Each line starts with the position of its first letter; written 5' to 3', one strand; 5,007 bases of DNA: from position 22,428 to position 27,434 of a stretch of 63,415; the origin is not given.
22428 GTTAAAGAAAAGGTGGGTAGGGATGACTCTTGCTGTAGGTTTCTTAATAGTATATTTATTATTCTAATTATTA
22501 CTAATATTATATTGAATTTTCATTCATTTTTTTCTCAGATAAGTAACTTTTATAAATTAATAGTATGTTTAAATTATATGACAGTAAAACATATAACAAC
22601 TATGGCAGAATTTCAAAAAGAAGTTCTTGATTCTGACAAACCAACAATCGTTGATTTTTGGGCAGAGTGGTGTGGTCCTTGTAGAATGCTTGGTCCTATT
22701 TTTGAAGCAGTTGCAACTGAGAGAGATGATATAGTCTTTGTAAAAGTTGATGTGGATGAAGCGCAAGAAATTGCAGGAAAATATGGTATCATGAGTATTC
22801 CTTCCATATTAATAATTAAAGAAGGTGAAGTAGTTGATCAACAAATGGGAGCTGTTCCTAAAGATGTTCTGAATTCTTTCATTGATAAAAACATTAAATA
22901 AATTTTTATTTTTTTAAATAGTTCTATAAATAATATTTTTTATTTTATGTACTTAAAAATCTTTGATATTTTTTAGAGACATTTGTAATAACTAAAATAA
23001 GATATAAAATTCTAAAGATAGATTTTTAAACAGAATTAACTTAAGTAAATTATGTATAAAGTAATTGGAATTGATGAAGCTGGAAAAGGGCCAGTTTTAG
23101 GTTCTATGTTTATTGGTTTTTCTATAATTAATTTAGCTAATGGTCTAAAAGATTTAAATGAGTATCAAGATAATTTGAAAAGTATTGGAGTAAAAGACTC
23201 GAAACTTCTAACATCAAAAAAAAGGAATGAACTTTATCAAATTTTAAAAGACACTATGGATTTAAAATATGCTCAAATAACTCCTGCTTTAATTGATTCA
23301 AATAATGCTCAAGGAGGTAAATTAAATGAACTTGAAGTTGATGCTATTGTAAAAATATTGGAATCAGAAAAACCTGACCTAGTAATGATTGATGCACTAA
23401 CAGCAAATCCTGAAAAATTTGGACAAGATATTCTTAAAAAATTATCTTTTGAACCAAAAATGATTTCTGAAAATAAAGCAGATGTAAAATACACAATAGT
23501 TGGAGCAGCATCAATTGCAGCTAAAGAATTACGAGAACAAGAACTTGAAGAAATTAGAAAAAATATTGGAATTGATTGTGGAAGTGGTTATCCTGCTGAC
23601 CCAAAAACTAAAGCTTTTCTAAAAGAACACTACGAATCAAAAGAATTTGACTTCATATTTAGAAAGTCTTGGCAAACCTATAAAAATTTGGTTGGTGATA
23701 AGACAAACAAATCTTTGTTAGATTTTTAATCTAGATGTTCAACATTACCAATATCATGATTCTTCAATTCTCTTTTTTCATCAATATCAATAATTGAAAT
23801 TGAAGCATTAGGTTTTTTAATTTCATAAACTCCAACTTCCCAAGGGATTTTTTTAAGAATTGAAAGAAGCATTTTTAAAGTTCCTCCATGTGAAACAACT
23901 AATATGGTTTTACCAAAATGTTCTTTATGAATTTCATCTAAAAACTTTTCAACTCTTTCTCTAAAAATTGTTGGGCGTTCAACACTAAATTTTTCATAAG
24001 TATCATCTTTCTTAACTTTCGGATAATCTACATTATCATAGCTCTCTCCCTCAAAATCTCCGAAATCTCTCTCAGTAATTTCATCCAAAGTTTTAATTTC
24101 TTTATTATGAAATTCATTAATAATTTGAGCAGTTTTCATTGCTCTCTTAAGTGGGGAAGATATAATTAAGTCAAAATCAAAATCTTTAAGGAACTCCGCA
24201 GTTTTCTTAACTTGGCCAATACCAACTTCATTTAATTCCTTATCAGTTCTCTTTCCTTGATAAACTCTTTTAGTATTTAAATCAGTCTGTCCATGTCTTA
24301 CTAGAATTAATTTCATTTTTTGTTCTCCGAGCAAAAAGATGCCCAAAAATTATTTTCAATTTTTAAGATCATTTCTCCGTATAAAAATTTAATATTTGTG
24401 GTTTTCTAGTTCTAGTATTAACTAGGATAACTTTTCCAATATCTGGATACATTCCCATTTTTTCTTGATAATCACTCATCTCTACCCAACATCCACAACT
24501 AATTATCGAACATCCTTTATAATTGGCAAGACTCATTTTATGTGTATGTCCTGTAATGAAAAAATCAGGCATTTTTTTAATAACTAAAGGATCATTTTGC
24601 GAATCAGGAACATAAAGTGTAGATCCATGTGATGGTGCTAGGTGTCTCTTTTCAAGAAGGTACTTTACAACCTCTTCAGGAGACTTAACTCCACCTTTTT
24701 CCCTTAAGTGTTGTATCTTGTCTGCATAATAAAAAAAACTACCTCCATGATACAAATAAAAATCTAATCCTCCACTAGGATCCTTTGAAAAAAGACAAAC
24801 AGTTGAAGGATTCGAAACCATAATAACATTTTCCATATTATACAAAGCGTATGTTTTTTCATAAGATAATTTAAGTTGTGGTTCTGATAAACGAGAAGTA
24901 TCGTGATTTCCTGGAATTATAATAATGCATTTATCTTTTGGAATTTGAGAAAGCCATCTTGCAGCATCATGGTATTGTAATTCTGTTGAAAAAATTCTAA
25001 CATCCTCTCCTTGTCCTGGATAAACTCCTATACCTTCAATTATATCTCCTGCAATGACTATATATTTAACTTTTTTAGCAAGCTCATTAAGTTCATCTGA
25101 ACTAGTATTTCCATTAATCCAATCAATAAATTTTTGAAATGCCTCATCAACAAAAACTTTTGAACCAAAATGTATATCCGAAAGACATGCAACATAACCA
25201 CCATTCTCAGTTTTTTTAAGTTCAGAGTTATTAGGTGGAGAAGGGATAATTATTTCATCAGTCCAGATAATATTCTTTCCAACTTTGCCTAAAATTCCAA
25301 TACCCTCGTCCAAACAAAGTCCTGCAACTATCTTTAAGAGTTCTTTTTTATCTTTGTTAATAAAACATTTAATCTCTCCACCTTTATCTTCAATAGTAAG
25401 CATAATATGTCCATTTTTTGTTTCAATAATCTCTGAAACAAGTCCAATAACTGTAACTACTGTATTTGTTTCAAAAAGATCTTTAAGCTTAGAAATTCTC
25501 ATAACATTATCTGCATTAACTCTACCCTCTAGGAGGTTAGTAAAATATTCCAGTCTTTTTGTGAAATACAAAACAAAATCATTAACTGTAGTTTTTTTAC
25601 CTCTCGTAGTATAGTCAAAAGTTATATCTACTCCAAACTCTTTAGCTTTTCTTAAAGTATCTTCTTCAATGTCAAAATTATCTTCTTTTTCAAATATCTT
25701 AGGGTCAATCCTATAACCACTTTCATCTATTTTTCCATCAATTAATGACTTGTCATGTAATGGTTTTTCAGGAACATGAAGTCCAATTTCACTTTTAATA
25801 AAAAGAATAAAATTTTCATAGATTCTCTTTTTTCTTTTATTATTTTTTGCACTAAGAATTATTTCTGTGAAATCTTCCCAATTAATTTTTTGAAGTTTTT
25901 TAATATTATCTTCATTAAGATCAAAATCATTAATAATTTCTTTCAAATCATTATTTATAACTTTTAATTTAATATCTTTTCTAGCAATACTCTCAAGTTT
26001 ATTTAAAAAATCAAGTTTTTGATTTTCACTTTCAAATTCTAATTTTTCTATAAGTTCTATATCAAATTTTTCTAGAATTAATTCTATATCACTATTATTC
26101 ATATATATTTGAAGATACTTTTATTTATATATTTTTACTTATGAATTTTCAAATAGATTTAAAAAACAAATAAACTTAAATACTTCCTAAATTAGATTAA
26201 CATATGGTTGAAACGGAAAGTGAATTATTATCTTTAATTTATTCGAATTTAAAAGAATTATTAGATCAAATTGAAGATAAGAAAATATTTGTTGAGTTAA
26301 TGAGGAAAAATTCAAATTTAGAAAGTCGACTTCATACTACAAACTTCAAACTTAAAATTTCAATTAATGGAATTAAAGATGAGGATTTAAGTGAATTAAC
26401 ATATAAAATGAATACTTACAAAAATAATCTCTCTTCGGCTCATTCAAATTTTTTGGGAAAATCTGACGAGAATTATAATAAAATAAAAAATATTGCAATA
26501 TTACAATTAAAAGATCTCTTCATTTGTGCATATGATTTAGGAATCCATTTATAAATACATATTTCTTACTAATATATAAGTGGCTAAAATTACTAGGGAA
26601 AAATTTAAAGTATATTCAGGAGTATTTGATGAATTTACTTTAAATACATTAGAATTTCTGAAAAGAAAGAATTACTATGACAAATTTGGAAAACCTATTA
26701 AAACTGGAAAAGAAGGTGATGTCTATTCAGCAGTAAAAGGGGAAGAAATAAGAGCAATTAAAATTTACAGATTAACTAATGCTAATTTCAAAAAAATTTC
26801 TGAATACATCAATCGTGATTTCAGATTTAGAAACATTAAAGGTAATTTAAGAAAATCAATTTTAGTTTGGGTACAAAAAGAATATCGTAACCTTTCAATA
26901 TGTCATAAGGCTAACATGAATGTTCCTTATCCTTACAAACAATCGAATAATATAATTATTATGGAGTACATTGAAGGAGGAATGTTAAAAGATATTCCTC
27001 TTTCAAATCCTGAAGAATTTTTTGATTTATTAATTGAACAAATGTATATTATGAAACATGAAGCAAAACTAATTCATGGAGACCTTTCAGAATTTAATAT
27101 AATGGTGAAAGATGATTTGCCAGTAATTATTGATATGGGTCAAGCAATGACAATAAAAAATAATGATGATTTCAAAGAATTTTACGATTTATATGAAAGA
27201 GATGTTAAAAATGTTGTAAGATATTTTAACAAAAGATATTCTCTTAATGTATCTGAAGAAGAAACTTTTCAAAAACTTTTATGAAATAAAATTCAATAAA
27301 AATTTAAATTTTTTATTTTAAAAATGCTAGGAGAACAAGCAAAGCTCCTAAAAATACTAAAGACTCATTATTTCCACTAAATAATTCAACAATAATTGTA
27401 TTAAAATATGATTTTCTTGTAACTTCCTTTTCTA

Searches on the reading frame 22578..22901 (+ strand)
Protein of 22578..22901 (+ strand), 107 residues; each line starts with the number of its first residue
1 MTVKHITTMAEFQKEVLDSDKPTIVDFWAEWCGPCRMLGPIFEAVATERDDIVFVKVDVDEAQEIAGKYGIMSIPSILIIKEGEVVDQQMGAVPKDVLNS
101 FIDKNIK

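Call 58: search_protein_families(library=pfam, proteins=[window:22578-22901:+], max_evalue=0.001)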
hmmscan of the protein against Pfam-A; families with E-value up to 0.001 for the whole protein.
window:22578-22901:+ (107 aa): 8 families
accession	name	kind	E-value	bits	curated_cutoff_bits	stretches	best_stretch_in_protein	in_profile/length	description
PF00085.26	Thioredoxin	-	2.9e-31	108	23.5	1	6-104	4-103/103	Thioredoxin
PF13098.12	Thioredoxin_2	-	1.2e-06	29.2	27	1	20-99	5-101/104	Thioredoxin-like domain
PF14595.12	Thioredoxin_9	-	1.2e-06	28.9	25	1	6-98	26-122/129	Thioredoxin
PF13905.12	Thioredoxin_8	-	1.3e-06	29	27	0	21-63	2-47/94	Thioredoxin-like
PF04756.19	OST3_OST6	-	1.1e-05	25.5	27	1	32-82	46-104/294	OST3 / OST6 family, transporter family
PF00578.27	AhpC-TSA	-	0.00013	22.4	26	0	19-48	24-54/124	AhpC/TSA family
PF13192.12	Thioredoxin_3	-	0.00013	22.4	24.8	1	32-86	10-60/76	Thioredoxin domain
PF13899.12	Thioredoxin_7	-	0.00027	21.4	27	1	17-80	14-81/83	Thioredoxin-like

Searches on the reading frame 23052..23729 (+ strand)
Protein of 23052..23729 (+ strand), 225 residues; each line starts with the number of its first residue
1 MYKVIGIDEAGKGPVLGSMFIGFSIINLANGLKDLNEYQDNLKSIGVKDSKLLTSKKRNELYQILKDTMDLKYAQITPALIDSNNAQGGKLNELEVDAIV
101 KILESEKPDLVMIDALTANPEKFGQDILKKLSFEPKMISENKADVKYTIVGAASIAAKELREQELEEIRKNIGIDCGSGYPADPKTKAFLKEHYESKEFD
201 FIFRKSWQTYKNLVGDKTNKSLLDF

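Call 58: search_protein_families(library=pfam, proteins=[window:23052-23729:+], max_evalue=0.001)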
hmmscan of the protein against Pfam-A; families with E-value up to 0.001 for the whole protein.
window:23052-23729:+ (225 aa): 1 family
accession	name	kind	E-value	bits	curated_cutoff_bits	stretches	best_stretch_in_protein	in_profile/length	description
PF01351.25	RNase_HII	-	6.2e-35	121.3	25.8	1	5-209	1-198/199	Ribonuclease HII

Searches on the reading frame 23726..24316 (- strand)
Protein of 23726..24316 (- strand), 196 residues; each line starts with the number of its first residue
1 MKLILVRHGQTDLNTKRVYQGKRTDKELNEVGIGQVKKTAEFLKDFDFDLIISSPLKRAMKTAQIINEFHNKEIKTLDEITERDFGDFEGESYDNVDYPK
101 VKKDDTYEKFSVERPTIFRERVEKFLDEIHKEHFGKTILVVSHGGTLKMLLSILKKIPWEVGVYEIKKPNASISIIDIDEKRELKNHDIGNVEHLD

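Call 58: search_protein_families(library=pfam, proteins=[window:23726-24316:-], max_evalue=0.001)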
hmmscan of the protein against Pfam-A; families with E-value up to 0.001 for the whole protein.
window:23726-24316:- (196 aa): 1 family
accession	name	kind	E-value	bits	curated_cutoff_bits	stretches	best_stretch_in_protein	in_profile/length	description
PF00300.27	His_Phos_1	-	5.9e-46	157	21.7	1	3-182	1-185/194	Histidine phosphatase superfamily (branch 1)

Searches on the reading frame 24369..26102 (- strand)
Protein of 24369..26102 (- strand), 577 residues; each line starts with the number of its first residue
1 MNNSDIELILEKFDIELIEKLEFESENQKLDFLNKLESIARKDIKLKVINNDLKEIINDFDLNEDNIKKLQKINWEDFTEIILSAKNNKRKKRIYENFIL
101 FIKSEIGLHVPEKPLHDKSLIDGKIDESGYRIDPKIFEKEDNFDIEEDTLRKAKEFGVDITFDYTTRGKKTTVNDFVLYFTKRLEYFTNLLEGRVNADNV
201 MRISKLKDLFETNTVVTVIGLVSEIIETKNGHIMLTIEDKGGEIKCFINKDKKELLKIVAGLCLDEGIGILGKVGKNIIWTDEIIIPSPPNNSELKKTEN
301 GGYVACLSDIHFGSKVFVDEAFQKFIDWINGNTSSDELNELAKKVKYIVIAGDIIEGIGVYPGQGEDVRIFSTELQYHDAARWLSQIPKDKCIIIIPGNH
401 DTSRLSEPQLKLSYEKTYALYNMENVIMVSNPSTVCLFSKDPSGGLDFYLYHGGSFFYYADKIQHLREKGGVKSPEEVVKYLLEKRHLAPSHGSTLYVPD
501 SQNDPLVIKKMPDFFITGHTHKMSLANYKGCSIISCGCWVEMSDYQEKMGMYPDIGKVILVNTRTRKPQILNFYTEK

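Call 16: search_protein_families(library=pfam, proteins=[window:24369-26102:-], max_evalue=0.001)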
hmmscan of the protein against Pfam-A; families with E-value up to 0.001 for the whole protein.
window:24369-26102:- (577 aa): 4 families
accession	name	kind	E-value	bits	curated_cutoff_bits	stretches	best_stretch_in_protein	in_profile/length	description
PF00149.33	Metallophos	-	3.3e-13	50.9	21.5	1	304-522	3-190/191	Calcineurin-like phosphoesterase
PF04042.21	DNA_pol_E_B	-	7e-10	39.1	29.1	1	304-521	1-205/210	DNA polymerase alpha/epsilon subunit B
PF01336.31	tRNA_anti-codon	-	3.1e-05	24.3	27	1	216-276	1-59/75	OB-fold nucleic acid binding domain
PF12850.12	Metallophos_2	-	3.6e-05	24.2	27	0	305-547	4-143/154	Calcineurin-like phosphoesterase superfamily domain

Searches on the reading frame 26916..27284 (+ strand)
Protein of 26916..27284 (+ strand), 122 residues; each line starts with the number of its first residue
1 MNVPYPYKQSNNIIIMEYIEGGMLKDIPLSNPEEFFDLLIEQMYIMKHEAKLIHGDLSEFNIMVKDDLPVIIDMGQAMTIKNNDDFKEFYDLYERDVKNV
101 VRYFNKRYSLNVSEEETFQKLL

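Call 58: search_protein_families(library=pfam, proteins=[window:26916-27284:+], max_evalue=0.001)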
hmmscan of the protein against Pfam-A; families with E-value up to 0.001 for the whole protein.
window:26916-27284:+ (122 aa): 4 families
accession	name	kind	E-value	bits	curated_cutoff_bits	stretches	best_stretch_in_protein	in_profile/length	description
PF01163.29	RIO1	-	3.7e-28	98.9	22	1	2-115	71-185/187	RIO domain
PF03109.22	ABC1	-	2.5e-06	27.3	22.9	1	2-103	131-243/244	ABC1 atypical kinase-like domain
PF00069.31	Pkinase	-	0.00017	21.5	31.7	1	8-89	69-157/263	Protein kinase domain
PF07714.23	PK_Tyr_Ser-Thr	-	0.00074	19.3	23.1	0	8-85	72-157/258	Protein tyrosine and serine/threonine kinase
